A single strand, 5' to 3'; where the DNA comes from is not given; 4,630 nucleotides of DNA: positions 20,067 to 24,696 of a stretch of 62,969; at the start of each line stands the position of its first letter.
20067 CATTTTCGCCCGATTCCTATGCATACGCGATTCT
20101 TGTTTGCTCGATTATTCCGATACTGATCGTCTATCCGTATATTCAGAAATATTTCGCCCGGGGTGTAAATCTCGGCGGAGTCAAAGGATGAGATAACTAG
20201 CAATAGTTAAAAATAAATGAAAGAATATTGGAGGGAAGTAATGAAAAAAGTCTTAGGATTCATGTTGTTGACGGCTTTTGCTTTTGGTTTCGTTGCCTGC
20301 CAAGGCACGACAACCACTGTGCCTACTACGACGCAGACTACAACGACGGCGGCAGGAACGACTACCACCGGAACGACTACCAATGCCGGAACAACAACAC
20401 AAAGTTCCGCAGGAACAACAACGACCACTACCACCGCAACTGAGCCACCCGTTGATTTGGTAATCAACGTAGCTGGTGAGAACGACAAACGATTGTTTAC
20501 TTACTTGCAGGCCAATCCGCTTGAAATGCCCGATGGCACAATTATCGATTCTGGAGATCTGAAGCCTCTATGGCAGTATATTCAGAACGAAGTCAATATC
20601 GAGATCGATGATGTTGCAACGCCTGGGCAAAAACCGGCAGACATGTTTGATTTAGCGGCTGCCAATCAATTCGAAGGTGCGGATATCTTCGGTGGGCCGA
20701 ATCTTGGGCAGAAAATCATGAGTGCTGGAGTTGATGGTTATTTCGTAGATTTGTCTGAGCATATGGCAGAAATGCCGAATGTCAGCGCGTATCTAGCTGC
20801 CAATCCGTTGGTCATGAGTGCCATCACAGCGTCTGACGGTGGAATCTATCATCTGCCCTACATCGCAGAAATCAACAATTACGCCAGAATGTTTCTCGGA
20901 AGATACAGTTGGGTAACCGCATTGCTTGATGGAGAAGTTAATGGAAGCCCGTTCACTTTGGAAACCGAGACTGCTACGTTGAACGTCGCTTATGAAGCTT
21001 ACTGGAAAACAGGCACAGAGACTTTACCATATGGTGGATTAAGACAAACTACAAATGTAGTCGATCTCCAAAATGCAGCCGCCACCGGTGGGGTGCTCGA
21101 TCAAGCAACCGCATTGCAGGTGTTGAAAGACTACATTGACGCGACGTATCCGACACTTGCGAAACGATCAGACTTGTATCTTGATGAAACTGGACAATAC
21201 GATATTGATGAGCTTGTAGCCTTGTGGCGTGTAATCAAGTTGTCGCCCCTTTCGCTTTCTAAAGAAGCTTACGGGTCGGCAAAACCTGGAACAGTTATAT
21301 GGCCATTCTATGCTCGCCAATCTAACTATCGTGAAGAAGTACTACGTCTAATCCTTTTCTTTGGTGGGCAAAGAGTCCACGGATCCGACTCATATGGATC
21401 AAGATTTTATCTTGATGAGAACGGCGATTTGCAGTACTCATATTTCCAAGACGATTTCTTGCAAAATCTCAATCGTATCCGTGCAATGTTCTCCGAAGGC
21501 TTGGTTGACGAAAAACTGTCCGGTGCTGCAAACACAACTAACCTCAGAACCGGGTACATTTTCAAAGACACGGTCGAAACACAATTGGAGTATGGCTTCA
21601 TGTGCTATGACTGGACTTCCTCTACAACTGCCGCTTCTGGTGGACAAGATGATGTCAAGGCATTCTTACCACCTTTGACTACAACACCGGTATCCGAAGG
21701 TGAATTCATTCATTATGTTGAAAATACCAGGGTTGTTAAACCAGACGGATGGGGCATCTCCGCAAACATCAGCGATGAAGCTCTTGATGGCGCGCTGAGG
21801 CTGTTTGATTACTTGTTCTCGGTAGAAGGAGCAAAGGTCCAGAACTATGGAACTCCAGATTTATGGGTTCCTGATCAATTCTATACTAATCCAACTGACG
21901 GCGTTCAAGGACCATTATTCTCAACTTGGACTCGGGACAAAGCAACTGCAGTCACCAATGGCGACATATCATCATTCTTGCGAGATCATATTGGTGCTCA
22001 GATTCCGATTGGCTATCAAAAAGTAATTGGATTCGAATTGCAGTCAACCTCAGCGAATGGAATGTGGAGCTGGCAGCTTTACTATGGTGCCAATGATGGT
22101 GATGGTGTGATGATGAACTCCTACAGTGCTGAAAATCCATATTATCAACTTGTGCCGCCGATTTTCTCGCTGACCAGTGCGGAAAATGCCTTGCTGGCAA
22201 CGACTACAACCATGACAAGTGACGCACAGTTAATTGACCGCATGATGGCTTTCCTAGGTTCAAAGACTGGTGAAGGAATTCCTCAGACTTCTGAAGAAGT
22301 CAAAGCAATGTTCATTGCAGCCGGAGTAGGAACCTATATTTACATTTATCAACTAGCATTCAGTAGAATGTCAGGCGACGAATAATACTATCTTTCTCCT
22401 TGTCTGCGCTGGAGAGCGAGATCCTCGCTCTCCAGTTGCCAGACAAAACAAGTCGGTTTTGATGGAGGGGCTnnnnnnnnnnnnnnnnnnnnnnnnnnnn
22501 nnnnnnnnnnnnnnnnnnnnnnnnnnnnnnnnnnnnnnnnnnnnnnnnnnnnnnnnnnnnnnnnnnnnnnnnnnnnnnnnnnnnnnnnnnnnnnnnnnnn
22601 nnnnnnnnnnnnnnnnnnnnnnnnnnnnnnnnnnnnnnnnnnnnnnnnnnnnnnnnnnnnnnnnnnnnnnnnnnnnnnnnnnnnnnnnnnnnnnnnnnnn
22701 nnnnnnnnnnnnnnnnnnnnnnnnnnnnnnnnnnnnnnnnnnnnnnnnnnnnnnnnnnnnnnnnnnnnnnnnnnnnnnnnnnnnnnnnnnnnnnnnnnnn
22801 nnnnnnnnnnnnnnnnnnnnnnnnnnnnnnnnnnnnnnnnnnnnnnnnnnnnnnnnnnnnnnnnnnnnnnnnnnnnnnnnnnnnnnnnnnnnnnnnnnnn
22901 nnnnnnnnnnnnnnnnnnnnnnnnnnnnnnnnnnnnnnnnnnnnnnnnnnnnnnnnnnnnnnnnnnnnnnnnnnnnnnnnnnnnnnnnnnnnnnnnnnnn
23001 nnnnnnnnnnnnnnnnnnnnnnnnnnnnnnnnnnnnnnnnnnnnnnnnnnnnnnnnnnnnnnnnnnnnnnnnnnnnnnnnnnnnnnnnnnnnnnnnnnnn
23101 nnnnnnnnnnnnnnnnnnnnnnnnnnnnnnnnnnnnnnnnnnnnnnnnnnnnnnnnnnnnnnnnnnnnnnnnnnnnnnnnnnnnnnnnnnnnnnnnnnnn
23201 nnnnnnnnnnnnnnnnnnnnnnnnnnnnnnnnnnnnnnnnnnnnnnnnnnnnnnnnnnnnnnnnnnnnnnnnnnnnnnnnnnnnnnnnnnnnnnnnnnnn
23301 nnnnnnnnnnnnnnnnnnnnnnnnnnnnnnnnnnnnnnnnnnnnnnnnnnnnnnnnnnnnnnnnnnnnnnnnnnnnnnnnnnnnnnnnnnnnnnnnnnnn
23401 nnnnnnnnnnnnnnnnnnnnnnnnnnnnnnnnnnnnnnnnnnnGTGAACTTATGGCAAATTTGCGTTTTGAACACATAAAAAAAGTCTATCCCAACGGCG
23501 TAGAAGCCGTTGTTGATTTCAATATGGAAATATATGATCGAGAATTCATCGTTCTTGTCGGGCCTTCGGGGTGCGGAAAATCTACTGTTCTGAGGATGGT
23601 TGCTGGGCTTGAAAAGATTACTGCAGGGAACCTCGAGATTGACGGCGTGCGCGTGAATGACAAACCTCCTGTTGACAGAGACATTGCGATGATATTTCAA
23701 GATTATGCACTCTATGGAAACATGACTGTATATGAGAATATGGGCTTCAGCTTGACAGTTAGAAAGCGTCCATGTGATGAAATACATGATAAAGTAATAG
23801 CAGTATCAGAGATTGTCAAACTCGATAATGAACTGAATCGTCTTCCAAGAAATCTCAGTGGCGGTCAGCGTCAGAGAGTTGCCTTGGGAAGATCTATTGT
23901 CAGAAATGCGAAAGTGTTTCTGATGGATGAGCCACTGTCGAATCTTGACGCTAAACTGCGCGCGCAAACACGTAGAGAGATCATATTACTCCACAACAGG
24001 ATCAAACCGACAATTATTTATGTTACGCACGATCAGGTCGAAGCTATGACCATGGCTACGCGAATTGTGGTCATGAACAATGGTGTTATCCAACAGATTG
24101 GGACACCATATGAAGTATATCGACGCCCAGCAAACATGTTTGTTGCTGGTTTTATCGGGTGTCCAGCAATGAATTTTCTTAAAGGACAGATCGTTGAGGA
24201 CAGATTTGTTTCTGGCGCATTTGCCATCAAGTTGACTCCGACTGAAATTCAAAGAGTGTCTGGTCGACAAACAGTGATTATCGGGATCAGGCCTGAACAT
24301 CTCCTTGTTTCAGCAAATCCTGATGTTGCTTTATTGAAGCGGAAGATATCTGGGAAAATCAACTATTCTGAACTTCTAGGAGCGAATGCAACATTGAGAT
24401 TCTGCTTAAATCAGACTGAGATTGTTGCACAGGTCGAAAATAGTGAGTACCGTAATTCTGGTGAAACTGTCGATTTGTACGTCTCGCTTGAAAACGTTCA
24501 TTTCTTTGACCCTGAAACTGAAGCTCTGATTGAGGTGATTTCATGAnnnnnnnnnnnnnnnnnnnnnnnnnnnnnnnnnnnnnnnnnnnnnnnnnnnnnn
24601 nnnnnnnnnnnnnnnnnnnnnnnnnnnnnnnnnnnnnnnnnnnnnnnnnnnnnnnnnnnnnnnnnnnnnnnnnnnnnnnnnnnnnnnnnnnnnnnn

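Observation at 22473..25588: Four unrecognisable small membrane proteins are translationally coupled around the importer ATPase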

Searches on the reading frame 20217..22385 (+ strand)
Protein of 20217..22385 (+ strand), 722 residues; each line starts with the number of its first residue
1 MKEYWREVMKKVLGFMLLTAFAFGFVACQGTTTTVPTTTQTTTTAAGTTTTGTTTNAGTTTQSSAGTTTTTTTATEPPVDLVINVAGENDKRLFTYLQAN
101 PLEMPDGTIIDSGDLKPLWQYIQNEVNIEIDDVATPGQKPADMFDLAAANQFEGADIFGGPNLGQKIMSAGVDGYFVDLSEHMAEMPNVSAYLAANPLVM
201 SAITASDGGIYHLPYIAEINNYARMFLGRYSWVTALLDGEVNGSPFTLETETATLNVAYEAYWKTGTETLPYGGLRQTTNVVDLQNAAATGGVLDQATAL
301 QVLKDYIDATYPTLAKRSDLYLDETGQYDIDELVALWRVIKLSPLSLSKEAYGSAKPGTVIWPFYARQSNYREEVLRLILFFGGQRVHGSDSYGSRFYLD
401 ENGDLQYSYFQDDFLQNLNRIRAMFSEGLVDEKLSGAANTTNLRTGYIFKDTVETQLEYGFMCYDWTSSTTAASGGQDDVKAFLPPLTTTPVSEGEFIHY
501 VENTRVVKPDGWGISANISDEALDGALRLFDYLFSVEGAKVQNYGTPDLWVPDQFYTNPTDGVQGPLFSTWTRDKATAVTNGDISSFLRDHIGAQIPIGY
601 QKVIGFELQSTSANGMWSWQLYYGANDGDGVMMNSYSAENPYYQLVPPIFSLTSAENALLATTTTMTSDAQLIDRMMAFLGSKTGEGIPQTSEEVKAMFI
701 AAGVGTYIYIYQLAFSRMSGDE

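Call 3: search_protein_families(library=pfam, proteins=[window:20217-22385:+], max_evalue=1)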
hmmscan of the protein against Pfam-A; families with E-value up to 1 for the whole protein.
window:20217-22385:+ (722 aa): 2 families
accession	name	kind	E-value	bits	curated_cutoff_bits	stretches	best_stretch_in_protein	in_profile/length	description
PF21827.1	New_glue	-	0.0012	19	31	1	13-75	7-65/94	New glue protein family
PF25706.1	HCMV_UL116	-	0.84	9.2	30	0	11-77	6-74/336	Human cytomegalovirus UL116 protein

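Call 4: search_protein_families(library=ncbifam, proteins=[window:20217-22385:+], max_evalue=1)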
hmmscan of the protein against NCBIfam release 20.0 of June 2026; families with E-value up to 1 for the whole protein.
window:20217-22385:+ (722 aa): 3 families
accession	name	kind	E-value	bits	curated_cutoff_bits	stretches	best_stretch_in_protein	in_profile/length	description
NF053819.1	EF0750_LPXTG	subfamily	0.055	14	47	0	9-74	1-65/105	EF2685/EF0750 family sortase-dependent surface protein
NF033802.1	AimP_fam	subfamily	0.063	13.5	35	1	9-32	1-25/43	lysogeny pheromone AimP family peptide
NF050142.1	PG1828_fam_lipo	equivalog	0.9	10.3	50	1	9-55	1-45/59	PG1828 family lipoprotein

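Call 48: search_solved_structures(query=window:20217-22385:+, max_evalue=1)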
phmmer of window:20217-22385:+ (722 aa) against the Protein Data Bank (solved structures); distinct sequences matched with E-value up to 1: 15.
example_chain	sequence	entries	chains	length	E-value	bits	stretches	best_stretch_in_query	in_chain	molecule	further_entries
1y3n_A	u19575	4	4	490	2.9e-25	91.7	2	363-614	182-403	AlgQ1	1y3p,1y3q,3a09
3vlu_A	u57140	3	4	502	3.3e-25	91.5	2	363-613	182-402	AlgQ1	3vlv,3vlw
6jhx_A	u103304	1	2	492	4.7e-23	84.4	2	349-613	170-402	AlgQ2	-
4tqu_Q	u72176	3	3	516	1e-22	83.3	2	363-613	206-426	AlgQ2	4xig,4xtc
1j1n_A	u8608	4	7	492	1.1e-22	83.1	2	363-613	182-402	AlgQ2 | Macromolecule-Binding Periplasmic Protein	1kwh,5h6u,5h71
5gx8_A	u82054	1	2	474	5e-09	38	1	363-547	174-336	Extracellular solute-binding protein family 1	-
5gub_A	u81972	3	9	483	5.3e-09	37.9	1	363-547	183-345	Extracellular solute-binding protein family 1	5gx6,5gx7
5xs8_A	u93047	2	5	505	5.9e-09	37.8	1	363-547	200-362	Extracellular solute-binding protein family 1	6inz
5g5z_A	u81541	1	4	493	0.17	13.2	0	185-221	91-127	ABC TRANSPORTER, SUBSTRATE-BINDING PROTEIN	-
5g5y_A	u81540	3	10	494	0.17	13.1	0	185-221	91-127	ABC TRANSPORTER, SUBSTRATE-BINDING PROTEIN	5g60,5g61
5g62_A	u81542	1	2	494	0.25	12.5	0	185-221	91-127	ABC TRANSPORTER, SUBSTRATE-BINDING PROTEIN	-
5ck4_A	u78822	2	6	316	0.63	11.2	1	71-118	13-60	Putative signal recognition particle protein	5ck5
5yk3_A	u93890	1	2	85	0.79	10.9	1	638-695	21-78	Ragulator complex protein LAMTOR1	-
5yk3_k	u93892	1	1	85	0.79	10.9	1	638-695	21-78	Ragulator complex protein LAMTOR1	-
5ck3_B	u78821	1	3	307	0.8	10.9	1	71-118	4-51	Putative signal recognition particle protein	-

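Call 89: search_dna_similar(query=window:20217-22385:+, collection=plasmids, mode=protein, max_rows=15)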
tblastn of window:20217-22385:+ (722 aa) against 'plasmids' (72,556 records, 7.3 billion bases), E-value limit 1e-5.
Records with a match: 19; places in all: 19; records where one place covers at least 80% of the query: 0.
Best place of each record, by identity: <60% 19.
By first word of the organism name: Agrobacterium 4; Ensifer 3; Neorhizobium 2; Limimaricola 1; Falsirhodobacter 1; Tropicibacter 1; Pseudooceanicola 1; Loktanella 1; Ilyobacter 1; Rhodobacteraceae 1; and 3 more.
By predicted mobility (MOB-suite, as given by PLSDB): non-mobilizable 15; conjugative 3; mobilizable 1.
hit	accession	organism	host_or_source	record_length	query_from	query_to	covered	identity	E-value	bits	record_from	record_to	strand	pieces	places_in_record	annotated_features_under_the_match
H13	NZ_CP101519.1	Ensifer adhaerens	cell cuture,rhizosphere soil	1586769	321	612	40%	26.8%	3e-7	62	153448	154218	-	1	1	none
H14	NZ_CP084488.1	Ensifer adhaerens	cellculture,soil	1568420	321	612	40%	26.8%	6e-7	61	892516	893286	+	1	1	none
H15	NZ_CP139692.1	Limimaricola variabilis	Bacterial Culture,hydrothermal vent ...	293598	363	627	37%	28.3%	1e-11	76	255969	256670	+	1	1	extracellular solute-binding protein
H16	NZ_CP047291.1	Falsirhodobacter algicola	Grateloupia sp.,single cell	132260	363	627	37%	28.3%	6e-11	74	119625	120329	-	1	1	extracellular solute-binding protein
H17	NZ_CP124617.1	Tropicibacter oceani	pure culture,sediment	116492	363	622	36%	28.0%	2e-9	69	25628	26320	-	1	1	extracellular solute-binding protein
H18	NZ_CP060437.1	Pseudooceanicola algae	whole organism,marine macroalga Fucus ...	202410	363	612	35%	28.6%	2e-10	72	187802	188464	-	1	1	extracellular solute-binding protein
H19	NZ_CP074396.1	Agrobacterium salinitolerans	Cotton,tiaaue sample,root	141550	363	626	37%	26.9%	6e-6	58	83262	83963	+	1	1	extracellular solute-binding protein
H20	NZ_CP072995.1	Loktanella salsilacus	-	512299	363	622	36%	27.3%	3e-8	65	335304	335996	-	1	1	extracellular solute-binding protein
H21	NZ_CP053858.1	Agrobacterium pusense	Fusarium oxysporum f. sp. ...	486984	349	626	39%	25.5%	5e-7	61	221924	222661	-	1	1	extracellular solute-binding protein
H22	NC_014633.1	Ilyobacter polytropus DSM 2926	marine mud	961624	363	626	37%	26.2%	1e-6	60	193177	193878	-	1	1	extracellular solute-binding protein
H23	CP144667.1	Agrobacterium tumefaciens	Sedum,cell culture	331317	363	612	35%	27.6%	2e-6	59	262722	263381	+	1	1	extracellular solute-binding protein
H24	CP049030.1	Rhodobacteraceae bacterium SC52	Apostichopus japonicus,pure ...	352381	363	622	36%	26.3%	1e-10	73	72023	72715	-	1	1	extracellular solute-binding protein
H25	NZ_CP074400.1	Agrobacterium salinitolerans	Cotton,tiaaue sample,root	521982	363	626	37%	25.6%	2e-6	59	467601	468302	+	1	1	extracellular solute-binding protein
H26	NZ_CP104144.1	Rhizobium sullae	Sulla coronaria,cell culture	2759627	363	626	37%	25.4%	4e-8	65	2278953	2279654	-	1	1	record has no annotation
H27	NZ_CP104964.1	Devosia neptuniae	Vicia costata,cell culture,root nodule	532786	363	612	35%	26.2%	2e-6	59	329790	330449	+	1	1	extracellular solute-binding protein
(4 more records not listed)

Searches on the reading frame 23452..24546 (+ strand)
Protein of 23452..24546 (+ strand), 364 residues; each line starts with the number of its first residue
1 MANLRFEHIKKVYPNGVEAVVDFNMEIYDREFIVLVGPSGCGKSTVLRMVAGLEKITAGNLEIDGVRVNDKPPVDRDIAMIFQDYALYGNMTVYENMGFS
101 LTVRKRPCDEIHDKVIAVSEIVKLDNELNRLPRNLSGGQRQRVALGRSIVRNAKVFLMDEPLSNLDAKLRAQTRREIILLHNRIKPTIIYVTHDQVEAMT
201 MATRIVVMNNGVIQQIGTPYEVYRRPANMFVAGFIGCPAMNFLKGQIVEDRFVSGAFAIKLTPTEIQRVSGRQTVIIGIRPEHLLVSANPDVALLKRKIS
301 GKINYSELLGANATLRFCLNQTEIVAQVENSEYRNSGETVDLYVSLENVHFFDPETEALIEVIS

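Call 3: search_protein_families(library=pfam, proteins=[window:23452-24546:+], max_evalue=1)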
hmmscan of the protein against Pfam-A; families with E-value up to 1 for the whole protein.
window:23452-24546:+ (364 aa): 25 families
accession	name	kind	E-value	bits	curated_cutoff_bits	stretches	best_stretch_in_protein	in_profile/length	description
PF00005.33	ABC_tran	-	7.4e-30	104.8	25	1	22-162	3-136/137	ABC transporter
PF17912.7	OB_MalK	-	3.8e-11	44.1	27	1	236-284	1-53/53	MalK OB fold domain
PF02463.25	SMC_N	-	4.6e-06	26.7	40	1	28-213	22-219/220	RecF/RecN/SMC N terminal domain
PF13304.12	AAA_21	-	7.4e-06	26.7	27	2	32-51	1-20/304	AAA domain, putative AbiEii toxin, Type IV TA system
PF08402.16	TOBE_2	-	0.0001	22.8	21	1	277-352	1-76/76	TOBE domain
PF13401.12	AAA_22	-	0.00039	21.2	27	1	29-54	4-29/130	AAA domain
PF03215.21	Rad17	-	0.0011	19.4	23.8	1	28-53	43-68/186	Rad17 P-loop domain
PF03193.22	RsgA_GTPase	-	0.0042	17.4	30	1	29-57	105-133/174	RsgA GTPase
PF20703.3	nSTAND1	-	0.01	15.9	27.1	1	27-53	30-54/379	Novel STAND NTPase 1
PF17850.7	CysA_C_terminal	-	0.013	16.5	29.7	1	241-284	1-41/43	CysA C-terminal regulatory domain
PF24389.1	ORC-CDC6-like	-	0.015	14.5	27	1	28-50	30-52/571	ORC-CDC6-like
PF00004.35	AAA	-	0.019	15.8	21.2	1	33-56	1-24/131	ATPase family associated with various cellular activities (AAA)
PF02224.24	Cytidylate_kin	-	0.019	15.1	26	0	34-51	2-19/211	Cytidylate kinase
PF13191.12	AAA_16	-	0.021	15.8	32.6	1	31-51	25-45/167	AAA ATPase domain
PF20720.3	nSTAND3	-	0.026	14.6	27.2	1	29-51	16-38/155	Novel STAND NTPase 3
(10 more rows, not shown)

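Call 4: search_protein_families(library=ncbifam, proteins=[window:23452-24546:+], max_evalue=1)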
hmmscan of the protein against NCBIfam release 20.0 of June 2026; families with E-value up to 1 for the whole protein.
window:23452-24546:+ (364 aa): 196 families (the best 25 are shown)
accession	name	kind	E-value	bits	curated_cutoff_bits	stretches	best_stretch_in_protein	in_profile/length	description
NF008653.0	PRK11650.1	subfamily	1.2e-131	439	432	1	1-360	1-355/357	sn-glycerol-3-phosphate ABC transporter ATP-binding protein UgpC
NF008233.0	PRK11000.1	equivalog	2.4e-108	362.3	568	1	1-358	1-359/369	maltose/maltodextrin ABC transporter ATP-binding protein MalK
TIGR03265.1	PhnT2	equivalog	3.8e-90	302.7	457.7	1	3-350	4-350/353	putative 2-aminoethylphosphonate ABC transporter ATP-binding protein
NF040933.2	ABC_arch_GlcV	equivalog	4.7e-88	295.5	450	1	4-352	3-357/357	glucose ABC transporter ATP-binding protein GlcV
NF006987.0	PRK09452.1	equivalog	1.1e-87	294.2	482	1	5-328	19-342/378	spermidine/putrescine ABC transporter ATP-binding protein PotA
TIGR01187.1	potA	subfamily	1.2e-83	280.9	355.6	1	35-345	1-314/325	polyamine ABC transporter ATP-binding protein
NF043075.1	MMSYN1_0197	equivalog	9.3e-81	271.4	550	1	6-351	5-338/341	spermidine/putrescine ABC transporter ATP-binding protein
NF008513.0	PRK11432.1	equivalog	3e-74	250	496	1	8-351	11-344/351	ferric ABC transporter ATP-binding protein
NF008621.0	PRK11607.1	equivalog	2.7e-71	240.4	613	1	9-334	25-353/377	putrescine ABC transporter ATP-binding subunit PotG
NF040840.2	tungstate_WtpC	equivalog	1.3e-70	238.4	440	1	6-310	4-302/347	tungstate ABC transporter ATP-binding protein WtpC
TIGR00968.1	3a0106s01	subfamily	4.4e-70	235.9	342.75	1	7-237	4-233/237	sulfate ABC transporter ATP-binding protein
NF008105.0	PRK10851.1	equivalog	5.7e-69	232.5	502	1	6-291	5-287/362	sulfate/thiosulfate ABC transporter ATP-binding protein CysA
TIGR03258.1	PhnT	equivalog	2.2e-67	227.6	499.15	1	4-344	9-349/359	2-aminoethylphosphonate ABC transport system ATP-binding subunit PhnT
TIGR01186.1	proV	subfamily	2.7e-58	197.8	326.6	1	18-236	7-231/363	betaine/proline/choline family ABC transporter ATP-binding protein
TIGR03415.1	ABC_choXWV_ATP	equivalog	4.2e-50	170.8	483.75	1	18-236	38-266/382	choline ABC transporter ATP-binding protein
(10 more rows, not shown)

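Call 69: search_solved_structures(query=window:23452-24546:+, max_evalue=1e-60)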
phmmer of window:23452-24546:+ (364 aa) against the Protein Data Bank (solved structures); distinct sequences matched with E-value up to 1e-60: 22.
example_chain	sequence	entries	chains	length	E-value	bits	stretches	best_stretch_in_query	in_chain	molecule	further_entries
6yir_A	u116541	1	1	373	1.4e-111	376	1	1-360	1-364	Oligosaccharides import ATP-binding protein MsmX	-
7x0q_A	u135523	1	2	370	3.8e-107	361.4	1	1-360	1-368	ABC transporter related protein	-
8ja7_C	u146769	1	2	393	5.7e-98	331.3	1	1-326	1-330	Trehalose import ATP-binding protein SugC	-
1g29_1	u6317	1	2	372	2e-94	319.6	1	1-357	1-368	MALTOSE TRANSPORT PROTEIN MALK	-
7cad_C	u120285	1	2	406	7.1e-94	317.8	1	1-318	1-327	ABC transporter, ATP-binding protein SugC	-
7cae_C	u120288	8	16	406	1.9e-93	316.4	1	1-318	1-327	ABC transporter, ATP-binding protein SugC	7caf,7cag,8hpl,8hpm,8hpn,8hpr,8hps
2d62_A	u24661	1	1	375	1.2e-91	310.5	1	8-359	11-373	multiple sugar-binding transport ATP-binding protein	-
4tqu_S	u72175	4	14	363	2.4e-90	306.2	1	6-360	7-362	AlgS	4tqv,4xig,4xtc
1v43_A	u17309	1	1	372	1.5e-89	303.5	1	2-359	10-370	sugar-binding transport ATP-binding protein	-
1vci_A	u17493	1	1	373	1.6e-89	303.5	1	2-359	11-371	sugar-binding transport ATP-binding protein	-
1q12_A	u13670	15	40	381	4.4e-83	282.3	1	1-310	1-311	Maltose/maltodextrin transport ATP-binding protein malK | Maltose/maltodextrin import ATP-binding protein malK | Fused maltose transport subunit, ATP-binding co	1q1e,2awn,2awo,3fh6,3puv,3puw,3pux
1q1b_A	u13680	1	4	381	4.4e-83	282.3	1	1-310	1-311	Maltose/maltodextrin transport ATP-binding protein malK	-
9bcr_C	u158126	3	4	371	1e-82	281.1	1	5-310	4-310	Maltose/maltodextrin import ATP-binding protein MalK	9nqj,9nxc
9bcr_D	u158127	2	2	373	1e-82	281.1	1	5-310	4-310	Maltose/maltodextrin import ATP-binding protein MalK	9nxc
2r6g_A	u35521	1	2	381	1.1e-82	280.9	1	1-310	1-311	Maltose/maltodextrin import ATP-binding protein malK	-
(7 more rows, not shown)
